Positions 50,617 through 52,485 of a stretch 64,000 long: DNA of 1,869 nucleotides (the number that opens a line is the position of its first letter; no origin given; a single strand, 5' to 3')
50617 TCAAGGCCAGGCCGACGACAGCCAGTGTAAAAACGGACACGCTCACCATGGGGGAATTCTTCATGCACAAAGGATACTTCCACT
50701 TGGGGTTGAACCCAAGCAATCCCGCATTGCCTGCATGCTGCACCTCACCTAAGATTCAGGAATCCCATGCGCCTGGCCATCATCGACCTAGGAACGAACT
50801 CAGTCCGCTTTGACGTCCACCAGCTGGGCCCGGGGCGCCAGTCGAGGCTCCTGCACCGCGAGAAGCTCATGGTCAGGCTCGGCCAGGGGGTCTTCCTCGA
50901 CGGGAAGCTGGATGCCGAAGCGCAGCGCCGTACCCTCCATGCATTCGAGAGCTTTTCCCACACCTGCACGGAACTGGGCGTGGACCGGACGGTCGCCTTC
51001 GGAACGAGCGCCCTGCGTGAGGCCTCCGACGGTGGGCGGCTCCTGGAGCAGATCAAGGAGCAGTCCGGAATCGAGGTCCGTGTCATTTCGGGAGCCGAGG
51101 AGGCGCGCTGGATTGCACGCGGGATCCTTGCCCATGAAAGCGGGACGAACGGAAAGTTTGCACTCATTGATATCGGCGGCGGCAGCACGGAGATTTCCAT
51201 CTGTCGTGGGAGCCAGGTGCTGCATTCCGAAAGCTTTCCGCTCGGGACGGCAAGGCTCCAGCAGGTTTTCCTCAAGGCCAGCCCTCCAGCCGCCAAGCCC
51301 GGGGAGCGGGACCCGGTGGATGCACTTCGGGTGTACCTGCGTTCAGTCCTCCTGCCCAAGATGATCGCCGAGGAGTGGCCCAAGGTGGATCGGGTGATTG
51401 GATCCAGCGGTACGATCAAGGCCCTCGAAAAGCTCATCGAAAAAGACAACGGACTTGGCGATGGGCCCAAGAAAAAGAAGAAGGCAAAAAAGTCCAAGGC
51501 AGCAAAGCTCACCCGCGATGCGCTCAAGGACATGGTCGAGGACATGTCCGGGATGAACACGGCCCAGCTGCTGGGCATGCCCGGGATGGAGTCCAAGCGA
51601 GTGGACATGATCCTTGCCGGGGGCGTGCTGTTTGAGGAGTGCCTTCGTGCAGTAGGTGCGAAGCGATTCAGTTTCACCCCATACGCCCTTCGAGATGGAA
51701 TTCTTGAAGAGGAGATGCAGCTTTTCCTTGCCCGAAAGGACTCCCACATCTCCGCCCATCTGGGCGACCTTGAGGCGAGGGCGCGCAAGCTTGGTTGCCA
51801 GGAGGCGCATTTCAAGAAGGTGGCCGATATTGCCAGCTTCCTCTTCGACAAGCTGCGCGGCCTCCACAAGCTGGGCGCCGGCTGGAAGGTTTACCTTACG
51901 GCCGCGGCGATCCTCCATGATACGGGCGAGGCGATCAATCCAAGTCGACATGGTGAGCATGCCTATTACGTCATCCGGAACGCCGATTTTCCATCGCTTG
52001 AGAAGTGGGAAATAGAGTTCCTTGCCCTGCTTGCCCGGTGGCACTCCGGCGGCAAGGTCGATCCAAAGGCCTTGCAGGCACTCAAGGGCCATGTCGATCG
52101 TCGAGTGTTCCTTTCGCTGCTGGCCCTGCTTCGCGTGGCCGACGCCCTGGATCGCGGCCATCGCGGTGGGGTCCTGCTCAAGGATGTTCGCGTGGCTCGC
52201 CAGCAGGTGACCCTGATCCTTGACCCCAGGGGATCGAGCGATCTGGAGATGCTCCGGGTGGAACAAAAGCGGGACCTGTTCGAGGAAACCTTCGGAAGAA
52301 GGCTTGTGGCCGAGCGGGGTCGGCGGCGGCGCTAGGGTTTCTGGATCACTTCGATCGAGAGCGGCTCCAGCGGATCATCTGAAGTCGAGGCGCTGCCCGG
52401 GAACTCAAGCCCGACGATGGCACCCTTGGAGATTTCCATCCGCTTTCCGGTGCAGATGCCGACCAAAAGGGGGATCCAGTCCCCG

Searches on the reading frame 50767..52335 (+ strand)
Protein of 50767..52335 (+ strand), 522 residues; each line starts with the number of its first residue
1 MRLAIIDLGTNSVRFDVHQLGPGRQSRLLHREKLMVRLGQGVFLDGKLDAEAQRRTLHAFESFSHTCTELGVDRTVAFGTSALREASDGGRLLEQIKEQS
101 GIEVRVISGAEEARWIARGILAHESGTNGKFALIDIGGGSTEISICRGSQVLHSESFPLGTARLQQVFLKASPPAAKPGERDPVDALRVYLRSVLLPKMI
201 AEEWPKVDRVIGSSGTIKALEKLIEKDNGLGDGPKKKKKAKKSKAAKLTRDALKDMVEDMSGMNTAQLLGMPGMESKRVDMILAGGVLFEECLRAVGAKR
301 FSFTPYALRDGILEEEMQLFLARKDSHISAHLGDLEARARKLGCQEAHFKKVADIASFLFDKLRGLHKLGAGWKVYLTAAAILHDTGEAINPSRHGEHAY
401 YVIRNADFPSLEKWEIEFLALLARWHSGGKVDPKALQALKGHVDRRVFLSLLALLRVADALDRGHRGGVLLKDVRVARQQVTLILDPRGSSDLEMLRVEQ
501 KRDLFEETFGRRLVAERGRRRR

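Call 14: search_protein_families(library=pfam, proteins=[window:50767-52335:+], max_evalue=0.00001)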
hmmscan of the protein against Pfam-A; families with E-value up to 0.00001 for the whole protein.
window:50767-52335:+ (522 aa): 3 families
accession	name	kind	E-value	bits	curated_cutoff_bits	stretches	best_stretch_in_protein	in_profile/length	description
PF02541.22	Ppx-GppA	-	2.3e-47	162.2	27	1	27-318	11-283/285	Ppx/GppA phosphatase family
PF21447.3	Ppx-GppA_III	-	4.7e-18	66.1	27.3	1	340-480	11-151/177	Ppx/GppA phosphatase, domain III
PF01966.28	HD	-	6.5e-07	30.1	22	1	348-463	4-115/116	HD domain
